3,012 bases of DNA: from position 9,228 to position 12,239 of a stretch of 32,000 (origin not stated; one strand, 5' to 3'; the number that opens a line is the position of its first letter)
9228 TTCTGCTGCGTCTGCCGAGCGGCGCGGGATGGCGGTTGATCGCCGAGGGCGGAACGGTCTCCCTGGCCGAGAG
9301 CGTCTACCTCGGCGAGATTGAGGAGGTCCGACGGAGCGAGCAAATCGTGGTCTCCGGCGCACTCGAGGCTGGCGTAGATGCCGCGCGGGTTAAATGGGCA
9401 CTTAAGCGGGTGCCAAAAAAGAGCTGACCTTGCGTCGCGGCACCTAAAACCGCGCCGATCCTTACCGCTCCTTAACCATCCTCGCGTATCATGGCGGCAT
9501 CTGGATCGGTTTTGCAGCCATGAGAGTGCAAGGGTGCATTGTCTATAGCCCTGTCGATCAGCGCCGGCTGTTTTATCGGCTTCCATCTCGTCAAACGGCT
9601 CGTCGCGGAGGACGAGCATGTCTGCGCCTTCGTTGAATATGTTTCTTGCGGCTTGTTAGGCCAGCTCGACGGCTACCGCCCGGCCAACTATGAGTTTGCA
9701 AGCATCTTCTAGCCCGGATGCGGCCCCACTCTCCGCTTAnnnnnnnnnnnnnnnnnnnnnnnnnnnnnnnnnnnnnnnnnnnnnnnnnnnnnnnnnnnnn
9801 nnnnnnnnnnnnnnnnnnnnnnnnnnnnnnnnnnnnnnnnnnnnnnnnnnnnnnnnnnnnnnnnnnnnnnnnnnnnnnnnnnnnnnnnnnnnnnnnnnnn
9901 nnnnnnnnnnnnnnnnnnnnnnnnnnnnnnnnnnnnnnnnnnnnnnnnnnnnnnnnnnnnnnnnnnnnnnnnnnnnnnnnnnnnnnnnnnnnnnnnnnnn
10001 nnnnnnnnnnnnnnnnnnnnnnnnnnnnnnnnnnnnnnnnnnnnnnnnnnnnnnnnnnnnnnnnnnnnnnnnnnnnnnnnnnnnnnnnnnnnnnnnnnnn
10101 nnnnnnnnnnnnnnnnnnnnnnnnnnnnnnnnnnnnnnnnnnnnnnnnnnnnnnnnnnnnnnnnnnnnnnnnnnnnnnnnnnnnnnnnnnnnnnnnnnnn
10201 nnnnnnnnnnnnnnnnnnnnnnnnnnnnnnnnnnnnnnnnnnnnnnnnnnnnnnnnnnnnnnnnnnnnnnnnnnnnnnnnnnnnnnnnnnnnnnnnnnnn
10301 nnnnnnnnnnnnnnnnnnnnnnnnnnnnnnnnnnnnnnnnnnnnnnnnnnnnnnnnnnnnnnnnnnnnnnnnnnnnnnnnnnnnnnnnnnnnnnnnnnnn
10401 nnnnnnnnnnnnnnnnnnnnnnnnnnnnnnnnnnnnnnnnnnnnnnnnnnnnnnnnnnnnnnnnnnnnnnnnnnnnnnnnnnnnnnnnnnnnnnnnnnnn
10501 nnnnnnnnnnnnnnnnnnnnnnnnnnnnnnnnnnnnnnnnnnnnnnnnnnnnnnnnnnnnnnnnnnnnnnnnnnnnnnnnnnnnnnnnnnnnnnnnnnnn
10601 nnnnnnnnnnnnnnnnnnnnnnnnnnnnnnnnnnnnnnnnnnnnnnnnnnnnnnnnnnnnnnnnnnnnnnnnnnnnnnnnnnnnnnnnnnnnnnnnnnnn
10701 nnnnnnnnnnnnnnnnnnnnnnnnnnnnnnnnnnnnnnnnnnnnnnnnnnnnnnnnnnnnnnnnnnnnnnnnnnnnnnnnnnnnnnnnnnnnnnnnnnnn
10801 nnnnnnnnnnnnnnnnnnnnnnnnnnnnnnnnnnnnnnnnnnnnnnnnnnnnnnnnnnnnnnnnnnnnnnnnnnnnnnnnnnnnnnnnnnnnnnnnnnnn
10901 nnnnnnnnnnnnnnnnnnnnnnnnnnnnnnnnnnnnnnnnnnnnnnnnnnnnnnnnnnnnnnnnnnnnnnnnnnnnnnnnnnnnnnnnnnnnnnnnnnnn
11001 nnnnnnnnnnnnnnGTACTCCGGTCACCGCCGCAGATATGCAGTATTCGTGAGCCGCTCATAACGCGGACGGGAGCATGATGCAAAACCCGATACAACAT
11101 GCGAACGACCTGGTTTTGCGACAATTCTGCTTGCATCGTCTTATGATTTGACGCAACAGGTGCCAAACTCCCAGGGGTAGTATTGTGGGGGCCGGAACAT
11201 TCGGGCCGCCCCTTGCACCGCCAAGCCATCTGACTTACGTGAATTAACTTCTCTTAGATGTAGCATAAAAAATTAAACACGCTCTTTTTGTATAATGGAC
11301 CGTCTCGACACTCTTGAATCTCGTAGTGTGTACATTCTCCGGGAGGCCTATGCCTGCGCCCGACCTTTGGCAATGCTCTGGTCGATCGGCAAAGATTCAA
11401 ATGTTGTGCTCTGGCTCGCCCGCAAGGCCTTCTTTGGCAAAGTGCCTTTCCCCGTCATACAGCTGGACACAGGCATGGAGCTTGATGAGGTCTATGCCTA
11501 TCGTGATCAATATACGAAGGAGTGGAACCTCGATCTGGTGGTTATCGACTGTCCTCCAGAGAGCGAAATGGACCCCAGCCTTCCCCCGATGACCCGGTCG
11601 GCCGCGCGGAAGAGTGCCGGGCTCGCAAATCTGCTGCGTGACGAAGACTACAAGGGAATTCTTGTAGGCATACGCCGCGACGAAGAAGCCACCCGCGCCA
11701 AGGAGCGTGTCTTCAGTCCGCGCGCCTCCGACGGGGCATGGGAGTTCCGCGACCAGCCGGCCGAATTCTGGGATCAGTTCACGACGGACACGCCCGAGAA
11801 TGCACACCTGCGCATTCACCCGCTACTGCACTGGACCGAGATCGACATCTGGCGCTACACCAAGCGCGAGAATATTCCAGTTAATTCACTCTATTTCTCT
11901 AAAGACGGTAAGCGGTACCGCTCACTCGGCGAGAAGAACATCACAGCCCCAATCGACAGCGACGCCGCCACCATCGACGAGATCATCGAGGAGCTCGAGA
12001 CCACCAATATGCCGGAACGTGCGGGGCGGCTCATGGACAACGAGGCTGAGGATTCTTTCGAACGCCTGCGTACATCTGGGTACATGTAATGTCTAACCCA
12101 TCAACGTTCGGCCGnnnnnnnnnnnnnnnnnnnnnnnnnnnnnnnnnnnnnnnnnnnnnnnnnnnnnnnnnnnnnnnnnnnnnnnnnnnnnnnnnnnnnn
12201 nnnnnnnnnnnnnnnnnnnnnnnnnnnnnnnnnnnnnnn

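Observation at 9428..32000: Composite accessory locus predicting a glycan with methyl, sulfate, amide/amidino and phosphonate decorations but lacking assembly and export genes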

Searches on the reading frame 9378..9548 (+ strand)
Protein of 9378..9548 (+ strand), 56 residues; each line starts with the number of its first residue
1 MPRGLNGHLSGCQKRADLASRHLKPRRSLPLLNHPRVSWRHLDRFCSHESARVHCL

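Call 41: search_protein_families(library=pfam, proteins=[window:9378-9548:+], max_evalue=1)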
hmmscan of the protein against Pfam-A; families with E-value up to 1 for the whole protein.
window:9378-9548:+ (56 aa): 0 families

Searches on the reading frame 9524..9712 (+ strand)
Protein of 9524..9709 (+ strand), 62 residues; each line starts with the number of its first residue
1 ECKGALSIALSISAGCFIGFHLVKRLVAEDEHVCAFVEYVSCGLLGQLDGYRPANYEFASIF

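Call 41: search_protein_families(library=pfam, proteins=[window:9539-9712:+], max_evalue=1)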
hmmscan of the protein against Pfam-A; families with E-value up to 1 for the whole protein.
window:9539-9712:+ (57 aa): 0 families

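Call 43: search_solved_structures(query=window:9524-9709:+, max_evalue=10, show_alignments=2)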
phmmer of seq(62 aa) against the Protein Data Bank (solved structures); distinct sequences matched with E-value up to 10: 2.
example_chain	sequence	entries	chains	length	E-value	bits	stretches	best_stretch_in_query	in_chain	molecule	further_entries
8rdg_A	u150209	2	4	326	0.76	13.8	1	14-58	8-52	SDR family NAD(P)-dependent oxidoreductase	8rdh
8rdi_A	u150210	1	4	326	0.76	13.8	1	14-58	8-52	SDR family NAD(P)-dependent oxidoreductase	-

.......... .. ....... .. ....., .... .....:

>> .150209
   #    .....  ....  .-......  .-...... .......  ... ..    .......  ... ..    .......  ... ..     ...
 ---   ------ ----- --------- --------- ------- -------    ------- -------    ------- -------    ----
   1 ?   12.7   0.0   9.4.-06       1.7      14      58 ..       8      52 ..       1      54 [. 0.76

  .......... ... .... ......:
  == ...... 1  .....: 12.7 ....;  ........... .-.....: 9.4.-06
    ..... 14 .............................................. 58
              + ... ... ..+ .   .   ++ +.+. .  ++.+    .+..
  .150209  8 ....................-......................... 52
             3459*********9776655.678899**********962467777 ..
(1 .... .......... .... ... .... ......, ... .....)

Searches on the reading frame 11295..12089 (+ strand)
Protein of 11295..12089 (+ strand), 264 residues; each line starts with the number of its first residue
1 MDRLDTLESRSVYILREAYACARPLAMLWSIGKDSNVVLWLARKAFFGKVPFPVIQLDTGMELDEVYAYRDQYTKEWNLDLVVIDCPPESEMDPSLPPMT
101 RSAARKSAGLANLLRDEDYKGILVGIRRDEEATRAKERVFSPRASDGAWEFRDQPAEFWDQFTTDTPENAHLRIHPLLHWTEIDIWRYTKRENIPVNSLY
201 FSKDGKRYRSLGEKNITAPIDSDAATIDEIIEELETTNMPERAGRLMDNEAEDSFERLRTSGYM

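Call 5: search_protein_families(library=pfam, proteins=[window:11295-12089:+])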
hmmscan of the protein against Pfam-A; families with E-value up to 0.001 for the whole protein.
window:11295-12089:+ (264 aa): 1 family
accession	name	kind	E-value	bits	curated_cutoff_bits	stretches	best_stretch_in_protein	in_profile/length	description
PF01507.26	PAPS_reduct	-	1.7e-32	113.3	22.5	1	25-218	2-174/175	Phosphoadenosine phosphosulfate reductase domain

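Call 44: search_protein_families(library=ncbifam, proteins=[window:11295-12089:+], max_evalue=0.001)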
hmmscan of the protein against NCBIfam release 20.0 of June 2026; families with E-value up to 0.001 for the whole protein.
window:11295-12089:+ (264 aa): 13 families
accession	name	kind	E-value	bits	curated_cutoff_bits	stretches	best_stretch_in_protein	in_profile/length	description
NF003587.0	PRK05253.1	subfamily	3e-93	312.4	195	2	1-204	6-213/301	sulfate adenylyltransferase subunit CysD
NF009214.0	PRK12563.1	equivalog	2.1e-68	231.1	413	2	2-203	22-227/317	sulfate adenylyltransferase subunit CysD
TIGR02039.1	CysD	subfamily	9.6e-66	222.4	396.6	2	4-204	1-205/294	sulfate adenylyltransferase, small subunit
NF002537.0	PRK02090.1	equivalog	7.7e-16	58.4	154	1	22-223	40-219/244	phosphoadenylyl-sulfate reductase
NF010367.0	PRK13795.1-2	equivalog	2.7e-12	46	456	1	4-201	223-404/584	hypothetical protein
TIGR02055.1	APS_reductase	subfamily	2.2e-11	43.9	235.3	1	49-222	17-173/194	adenylylsulfate reductase, thioredoxin dependent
TIGR00434.1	cysH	subfamily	3.1e-10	40.3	165.1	1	169-223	144-194/214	phosophoadenylyl-sulfate reductase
NF006327.0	PRK08557.1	equivalog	5.7e-10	38.5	366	1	2-86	157-242/415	hypothetical protein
TIGR02057.1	PAPS_reductase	equivalog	4e-09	36.7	254.2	1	31-223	33-205/224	phosphoadenosine phosphosulfate reductase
NF006351.0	PRK08576.1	equivalog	2.1e-08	33.2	290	1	4-144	218-356/436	hypothetical protein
NF010366.0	PRK13795.1-1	equivalog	1.8e-07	29.7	745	1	24-84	268-327/667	hypothetical protein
NF010368.0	PRK13795.1-3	equivalog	3.5e-06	25.6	588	0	6-87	230-309/635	hypothetical protein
NF010369.0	PRK13795.1-4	equivalog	4.9e-05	21.7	1086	0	16-84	245-314/633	hypothetical protein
